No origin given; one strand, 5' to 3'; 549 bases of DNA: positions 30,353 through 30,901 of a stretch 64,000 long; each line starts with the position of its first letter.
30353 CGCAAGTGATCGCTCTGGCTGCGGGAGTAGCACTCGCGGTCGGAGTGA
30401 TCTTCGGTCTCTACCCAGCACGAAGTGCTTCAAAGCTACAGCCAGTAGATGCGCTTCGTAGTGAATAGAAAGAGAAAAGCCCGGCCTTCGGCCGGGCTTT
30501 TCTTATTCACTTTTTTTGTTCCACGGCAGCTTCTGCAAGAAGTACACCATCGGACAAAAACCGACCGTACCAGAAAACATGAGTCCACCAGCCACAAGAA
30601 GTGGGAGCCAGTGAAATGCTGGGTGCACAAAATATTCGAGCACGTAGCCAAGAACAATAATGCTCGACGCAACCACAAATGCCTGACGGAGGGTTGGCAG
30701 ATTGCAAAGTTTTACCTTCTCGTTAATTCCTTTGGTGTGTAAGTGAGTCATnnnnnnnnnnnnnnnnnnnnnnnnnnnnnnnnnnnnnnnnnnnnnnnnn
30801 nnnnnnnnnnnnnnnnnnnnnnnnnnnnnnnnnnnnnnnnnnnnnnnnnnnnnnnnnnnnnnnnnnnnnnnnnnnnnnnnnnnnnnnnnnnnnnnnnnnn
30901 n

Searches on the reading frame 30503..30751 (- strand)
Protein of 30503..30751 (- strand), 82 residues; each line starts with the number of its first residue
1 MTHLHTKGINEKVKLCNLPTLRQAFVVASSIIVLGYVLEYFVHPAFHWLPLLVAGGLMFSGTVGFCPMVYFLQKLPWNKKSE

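Call 11: find_encoding_contigs(protein=window:30503-30751:-, flank=3000, max_places=10)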
Protein window:30503-30751:- (82 aa): 2 contigs read that carry it; 2 places shown.
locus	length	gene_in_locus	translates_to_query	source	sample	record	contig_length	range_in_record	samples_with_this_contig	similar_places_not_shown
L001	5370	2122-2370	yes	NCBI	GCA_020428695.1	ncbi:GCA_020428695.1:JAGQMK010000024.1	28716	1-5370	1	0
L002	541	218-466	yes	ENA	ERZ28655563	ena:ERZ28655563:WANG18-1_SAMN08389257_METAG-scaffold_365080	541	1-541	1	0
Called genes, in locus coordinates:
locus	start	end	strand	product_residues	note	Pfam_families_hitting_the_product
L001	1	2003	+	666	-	PF00873:ACR_tran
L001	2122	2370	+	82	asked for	PF11127:YgaP-like_TM (weak)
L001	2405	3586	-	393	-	PF12704:MacB_PCD, PF02687:FtsX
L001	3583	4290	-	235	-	PF00005:ABC_tran, PF02463:SMC_N (weak), PF13304:AAA_21 (faint)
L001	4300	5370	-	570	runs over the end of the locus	PF26002:Beta-barrel_AprE (weak)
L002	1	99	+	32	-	?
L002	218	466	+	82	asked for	PF11127:YgaP-like_TM (weak)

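Call 37: find_homologous_proteins(query=window:30503-30751:-, max_evalue=1e-8)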
Query window:30503-30751:- (82 aa): 38 proteins with E <= 1e-8 among 40 candidates.
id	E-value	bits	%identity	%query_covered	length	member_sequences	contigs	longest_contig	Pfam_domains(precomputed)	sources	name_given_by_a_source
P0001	7.4e-50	184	100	100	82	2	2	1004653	PF11127.15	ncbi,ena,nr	ncbi:MAG: DUF2892 domain-containing protein [Candidatus Kaiserbacteria bacterium]|nr:DUF2892 domain-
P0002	2.5e-37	144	77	99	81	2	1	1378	PF11127.15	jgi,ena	-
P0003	1.7e-35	138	77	96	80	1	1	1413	PF11127.15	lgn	-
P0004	2.1e-34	135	76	96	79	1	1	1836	PF11127.15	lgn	-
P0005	6.4e-34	133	75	98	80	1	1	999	PF11127.15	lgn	-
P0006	1.1e-33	133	72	100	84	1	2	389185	PF11127.15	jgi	jgi:hypothetical protein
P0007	1.5e-33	132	73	98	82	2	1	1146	PF11127.15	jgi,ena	-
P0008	2.0e-33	132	78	98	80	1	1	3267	-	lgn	-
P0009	1.1e-31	126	75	98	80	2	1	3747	-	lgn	-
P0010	1.7e-31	126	70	99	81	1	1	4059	PF11127.15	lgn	-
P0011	1.8e-31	126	72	99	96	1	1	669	PF11127.15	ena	-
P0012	2.5e-31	125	71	98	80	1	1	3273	PF11127.15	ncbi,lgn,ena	-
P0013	3.8e-31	125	69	99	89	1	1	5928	PF11127.15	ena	-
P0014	1.5e-30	123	72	96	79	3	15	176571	-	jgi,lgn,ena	-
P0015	2.3e-30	122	71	98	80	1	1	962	PF11127.15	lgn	-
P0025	1.1e-26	110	68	98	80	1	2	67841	PF11127.15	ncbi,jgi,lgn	-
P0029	1.0e-25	107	68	96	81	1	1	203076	PF11127.15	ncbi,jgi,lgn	-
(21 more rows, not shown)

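Call 38: find_encoding_contigs(protein=P0006, flank=10000, max_places=1)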
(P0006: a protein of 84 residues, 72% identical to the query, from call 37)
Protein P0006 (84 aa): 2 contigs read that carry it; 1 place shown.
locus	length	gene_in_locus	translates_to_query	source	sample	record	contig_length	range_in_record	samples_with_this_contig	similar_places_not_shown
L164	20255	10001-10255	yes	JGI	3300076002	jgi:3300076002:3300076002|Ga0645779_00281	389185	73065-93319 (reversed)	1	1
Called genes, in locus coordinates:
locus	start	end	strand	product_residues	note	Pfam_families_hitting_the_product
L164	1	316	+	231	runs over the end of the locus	PF00520:Ion_trans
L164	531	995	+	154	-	PF00588:SpoU_methylase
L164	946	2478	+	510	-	PF20154:LNT_N (weak)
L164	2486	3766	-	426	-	PF08245:Mur_ligase_M, PF02875:Mur_ligase_C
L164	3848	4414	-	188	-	PF01330:RuvA_N, PF14520:HHH_5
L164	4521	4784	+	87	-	PF01649:Ribosomal_S20p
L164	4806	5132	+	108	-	-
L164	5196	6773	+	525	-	PF25919:BSH_CusB (faint), PF00364:Biotin_lipoyl (faint)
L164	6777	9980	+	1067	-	PF00873:ACR_tran, PF02355:SecD_SecF_C (faint)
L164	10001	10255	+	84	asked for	PF11127:YgaP-like_TM (weak)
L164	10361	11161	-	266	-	PF00950:ABC-3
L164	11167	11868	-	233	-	PF00005:ABC_tran, PF02463:SMC_N (faint), PF13191:AAA_16 (faint), PF13304:AAA_21 (faint)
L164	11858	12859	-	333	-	PF01297:ZnuA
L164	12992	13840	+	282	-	PF00142:Fer4_NifH (faint), PF01656:CbiA, PF13614:AAA_31 (weak)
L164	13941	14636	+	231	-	-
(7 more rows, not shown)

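Call 39: find_encoding_contigs(protein=P0014, flank=10000, max_places=2)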
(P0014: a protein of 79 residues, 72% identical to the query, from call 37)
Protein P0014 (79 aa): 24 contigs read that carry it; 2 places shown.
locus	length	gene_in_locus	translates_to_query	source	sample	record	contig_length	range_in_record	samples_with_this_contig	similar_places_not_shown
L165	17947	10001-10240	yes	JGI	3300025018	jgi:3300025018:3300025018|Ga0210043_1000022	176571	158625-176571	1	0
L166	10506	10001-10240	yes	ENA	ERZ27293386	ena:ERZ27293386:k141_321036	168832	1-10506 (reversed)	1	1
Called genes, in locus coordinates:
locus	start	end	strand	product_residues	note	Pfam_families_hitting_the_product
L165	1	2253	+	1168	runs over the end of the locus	-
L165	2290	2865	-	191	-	PF01330:RuvA_N, PF14520:HHH_5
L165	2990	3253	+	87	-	PF01649:Ribosomal_S20p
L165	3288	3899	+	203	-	-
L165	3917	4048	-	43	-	-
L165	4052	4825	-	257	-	PF09968:DUF2202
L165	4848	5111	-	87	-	PF02583:Trns_repr_metal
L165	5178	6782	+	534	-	PF25919:BSH_CusB (faint), PF00364:Biotin_lipoyl (faint)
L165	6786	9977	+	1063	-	PF00873:ACR_tran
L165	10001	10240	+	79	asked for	-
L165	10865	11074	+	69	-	PF13560:HTH_31, PF12844:HTH_19, PF13443:HTH_26, PF01381:HTH_3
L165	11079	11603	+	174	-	PF01025:GrpE (weak)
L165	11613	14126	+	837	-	PF00012:HSP70, PF06723:MreB_Mbl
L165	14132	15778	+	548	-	-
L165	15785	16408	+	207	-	-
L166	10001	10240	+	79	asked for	-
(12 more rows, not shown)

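Call 40: find_encoding_contigs(protein=P0029, flank=10000, max_places=1)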
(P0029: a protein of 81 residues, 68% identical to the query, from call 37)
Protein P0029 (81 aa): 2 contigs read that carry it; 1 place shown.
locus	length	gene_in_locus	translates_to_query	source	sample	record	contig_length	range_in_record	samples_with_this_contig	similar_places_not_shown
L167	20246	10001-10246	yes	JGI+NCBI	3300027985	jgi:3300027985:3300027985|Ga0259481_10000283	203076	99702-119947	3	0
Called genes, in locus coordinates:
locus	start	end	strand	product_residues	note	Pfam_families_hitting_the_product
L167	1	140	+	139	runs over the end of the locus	-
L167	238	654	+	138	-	-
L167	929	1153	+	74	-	-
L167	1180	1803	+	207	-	-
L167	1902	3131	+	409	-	PF02073:Peptidase_M29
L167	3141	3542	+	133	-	PF00293:NUDIX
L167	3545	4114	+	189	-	PF06821:Ser_hydrolase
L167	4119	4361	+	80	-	PF13122:DUF3977 (weak)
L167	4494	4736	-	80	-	-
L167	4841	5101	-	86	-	PF02583:Trns_repr_metal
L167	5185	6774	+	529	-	PF00364:Biotin_lipoyl (faint)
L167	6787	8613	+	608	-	PF00873:ACR_tran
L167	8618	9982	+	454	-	PF00873:ACR_tran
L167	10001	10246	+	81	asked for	PF11127:YgaP-like_TM (faint)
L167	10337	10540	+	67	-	-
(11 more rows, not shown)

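Call 41: find_encoding_contigs(protein=P0025, flank=10000, max_places=1)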
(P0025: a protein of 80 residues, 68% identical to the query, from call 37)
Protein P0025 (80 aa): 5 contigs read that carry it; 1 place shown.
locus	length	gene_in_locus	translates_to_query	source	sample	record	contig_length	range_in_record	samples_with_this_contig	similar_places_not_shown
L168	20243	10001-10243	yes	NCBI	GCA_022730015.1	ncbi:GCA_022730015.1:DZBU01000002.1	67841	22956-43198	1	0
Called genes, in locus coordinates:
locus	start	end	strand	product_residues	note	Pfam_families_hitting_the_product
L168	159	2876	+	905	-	-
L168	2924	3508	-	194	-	PF01330:RuvA_N, PF14520:HHH_5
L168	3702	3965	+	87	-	PF01649:Ribosomal_S20p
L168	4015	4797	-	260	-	PF09968:DUF2202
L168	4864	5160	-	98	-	PF02583:Trns_repr_metal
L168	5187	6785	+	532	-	PF25919:BSH_CusB (faint)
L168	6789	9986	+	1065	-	PF00873:ACR_tran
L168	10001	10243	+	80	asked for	PF11127:YgaP-like_TM (weak)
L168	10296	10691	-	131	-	-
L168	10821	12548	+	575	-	PF00128:Alpha-amylase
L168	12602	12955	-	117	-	PF11645:PDDEXK_5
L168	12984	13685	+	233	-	-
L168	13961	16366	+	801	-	PF00690:Cation_ATPase_N, PF00122:E1-E2_ATPase, PF00702:Hydrolase, PF00689:Cation_ATPase_C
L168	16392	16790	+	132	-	PF03652:RuvX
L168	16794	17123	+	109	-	PF01588:tRNA_bind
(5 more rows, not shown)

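Call 71: find_encoding_contigs(protein=P0008, flank=3500, max_places=2)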
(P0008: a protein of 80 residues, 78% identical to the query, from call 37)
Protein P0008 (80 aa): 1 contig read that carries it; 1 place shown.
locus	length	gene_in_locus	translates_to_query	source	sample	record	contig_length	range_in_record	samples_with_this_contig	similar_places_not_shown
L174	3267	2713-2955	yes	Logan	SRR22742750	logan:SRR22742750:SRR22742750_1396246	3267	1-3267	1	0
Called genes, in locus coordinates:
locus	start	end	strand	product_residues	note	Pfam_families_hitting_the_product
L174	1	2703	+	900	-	?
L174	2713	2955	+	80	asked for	-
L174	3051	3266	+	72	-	?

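Call 72: find_encoding_contigs(protein=P0009, flank=3800, max_places=2)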
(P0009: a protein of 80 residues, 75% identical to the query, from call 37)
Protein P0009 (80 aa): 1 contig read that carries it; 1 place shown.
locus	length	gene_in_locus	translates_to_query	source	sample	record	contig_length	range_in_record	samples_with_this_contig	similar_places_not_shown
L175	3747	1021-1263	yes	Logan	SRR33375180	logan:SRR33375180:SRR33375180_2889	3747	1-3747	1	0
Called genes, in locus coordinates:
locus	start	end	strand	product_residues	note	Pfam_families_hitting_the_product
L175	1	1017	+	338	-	?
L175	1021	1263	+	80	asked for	-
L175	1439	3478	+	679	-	PF01471:PG_binding_1 (faint)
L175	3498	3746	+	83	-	?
